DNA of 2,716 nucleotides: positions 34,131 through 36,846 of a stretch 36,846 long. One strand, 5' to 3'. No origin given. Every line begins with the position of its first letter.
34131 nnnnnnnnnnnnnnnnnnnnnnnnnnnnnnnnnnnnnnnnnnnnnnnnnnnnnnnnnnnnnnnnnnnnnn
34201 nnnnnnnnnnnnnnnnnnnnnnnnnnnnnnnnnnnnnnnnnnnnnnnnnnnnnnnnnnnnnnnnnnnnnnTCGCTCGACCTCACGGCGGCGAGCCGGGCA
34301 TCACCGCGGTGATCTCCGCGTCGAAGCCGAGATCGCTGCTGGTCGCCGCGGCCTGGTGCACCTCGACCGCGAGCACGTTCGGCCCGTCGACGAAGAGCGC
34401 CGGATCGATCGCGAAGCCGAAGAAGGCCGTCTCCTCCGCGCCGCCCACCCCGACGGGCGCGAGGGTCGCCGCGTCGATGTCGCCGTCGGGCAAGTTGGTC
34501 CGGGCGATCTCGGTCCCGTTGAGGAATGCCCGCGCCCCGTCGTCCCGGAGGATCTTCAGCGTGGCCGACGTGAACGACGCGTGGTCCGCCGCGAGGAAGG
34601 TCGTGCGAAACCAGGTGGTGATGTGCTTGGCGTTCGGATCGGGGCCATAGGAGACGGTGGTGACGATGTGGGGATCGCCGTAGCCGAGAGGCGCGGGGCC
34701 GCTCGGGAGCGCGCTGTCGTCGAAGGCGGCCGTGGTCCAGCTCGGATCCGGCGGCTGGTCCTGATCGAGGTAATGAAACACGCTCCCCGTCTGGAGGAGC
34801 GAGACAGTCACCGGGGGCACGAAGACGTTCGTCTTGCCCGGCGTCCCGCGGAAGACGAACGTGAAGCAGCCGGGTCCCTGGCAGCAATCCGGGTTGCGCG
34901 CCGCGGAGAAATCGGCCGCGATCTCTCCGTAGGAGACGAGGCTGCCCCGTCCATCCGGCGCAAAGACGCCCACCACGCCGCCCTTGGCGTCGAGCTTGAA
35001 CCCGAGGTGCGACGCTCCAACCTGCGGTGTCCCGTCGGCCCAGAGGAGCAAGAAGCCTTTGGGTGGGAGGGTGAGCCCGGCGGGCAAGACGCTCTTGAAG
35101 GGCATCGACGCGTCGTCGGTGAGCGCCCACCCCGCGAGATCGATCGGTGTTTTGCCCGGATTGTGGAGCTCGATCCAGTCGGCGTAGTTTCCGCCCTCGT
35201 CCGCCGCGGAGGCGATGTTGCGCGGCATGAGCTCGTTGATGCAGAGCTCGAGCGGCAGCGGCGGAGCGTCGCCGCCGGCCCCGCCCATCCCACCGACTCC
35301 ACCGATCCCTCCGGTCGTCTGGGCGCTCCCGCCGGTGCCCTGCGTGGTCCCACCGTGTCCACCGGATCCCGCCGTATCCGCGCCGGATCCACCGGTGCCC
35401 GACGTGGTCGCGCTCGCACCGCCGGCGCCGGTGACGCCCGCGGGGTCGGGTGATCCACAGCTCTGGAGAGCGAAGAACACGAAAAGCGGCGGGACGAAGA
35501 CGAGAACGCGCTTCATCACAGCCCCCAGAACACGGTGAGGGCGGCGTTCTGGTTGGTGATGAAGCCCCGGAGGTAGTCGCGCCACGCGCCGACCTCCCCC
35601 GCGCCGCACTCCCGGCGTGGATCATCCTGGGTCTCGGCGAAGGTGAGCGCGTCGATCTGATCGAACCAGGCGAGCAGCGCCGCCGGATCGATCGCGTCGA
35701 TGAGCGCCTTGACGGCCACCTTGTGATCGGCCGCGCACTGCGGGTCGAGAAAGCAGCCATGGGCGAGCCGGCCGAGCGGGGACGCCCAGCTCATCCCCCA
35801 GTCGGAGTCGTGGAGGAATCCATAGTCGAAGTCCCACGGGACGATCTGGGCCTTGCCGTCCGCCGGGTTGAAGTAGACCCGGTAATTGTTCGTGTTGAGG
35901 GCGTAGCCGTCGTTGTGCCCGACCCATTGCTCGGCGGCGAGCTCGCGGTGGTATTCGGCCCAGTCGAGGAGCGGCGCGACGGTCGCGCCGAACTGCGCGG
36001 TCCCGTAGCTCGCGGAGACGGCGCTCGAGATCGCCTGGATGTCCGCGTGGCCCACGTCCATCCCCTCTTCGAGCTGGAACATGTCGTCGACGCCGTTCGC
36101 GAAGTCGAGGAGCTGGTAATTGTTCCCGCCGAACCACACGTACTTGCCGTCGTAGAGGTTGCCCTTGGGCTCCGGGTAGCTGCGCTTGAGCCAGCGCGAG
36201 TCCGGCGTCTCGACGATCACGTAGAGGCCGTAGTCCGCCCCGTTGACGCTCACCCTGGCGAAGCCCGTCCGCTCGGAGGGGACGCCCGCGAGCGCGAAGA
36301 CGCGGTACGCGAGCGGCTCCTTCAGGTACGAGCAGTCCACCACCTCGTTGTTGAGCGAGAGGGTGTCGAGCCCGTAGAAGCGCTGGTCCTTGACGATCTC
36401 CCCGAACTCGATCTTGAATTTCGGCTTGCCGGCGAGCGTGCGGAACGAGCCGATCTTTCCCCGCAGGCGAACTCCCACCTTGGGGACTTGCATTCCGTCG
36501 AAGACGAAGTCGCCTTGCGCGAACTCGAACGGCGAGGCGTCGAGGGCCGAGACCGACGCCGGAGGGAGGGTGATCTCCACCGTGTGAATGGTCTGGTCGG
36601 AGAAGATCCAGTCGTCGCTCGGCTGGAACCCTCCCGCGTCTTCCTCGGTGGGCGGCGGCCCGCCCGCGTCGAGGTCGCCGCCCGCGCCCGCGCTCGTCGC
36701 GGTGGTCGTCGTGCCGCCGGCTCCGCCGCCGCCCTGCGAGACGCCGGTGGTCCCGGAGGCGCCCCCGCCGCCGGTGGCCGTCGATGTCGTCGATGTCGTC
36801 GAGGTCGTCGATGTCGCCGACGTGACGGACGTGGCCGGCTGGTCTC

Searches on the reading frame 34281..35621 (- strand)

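Call 55: search_protein_families(library=pfam, proteins=[window:34281-35621:-], max_evalue=0.01)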
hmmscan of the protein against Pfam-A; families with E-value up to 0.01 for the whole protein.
window:34281-35621:- (446 aa): 2 families
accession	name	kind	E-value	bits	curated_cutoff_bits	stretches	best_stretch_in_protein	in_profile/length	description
PF00932.25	LTD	-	2.3e-11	44.4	34.3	1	125-212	7-87/109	Lamin Tail Domain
PF13364.12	BetaGal_ABD2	-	0.0042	18.3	23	1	294-419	6-104/112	Beta-galactosidase second all-beta domain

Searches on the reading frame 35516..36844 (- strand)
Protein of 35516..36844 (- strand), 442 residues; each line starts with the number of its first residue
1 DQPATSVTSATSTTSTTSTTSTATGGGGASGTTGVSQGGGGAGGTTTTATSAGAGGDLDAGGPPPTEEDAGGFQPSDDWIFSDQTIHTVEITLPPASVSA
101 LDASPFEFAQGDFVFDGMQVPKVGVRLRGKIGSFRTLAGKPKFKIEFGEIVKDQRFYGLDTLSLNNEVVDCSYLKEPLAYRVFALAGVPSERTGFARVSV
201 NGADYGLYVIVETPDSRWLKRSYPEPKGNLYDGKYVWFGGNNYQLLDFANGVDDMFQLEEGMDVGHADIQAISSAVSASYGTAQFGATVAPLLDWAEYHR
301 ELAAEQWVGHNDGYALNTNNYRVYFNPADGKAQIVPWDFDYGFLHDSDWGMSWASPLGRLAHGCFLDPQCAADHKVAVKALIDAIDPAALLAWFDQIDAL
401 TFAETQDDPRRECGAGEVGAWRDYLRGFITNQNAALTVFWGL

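Call 55: search_protein_families(library=pfam, proteins=[window:35516-36844:-], max_evalue=0.01)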
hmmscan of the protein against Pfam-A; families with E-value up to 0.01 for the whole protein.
window:35516-36844:- (442 aa): 1 family
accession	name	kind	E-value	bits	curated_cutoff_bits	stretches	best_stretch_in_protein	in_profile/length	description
PF08757.17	CotH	-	6e-34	118.4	23.8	1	125-348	1-220/322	CotH kinase protein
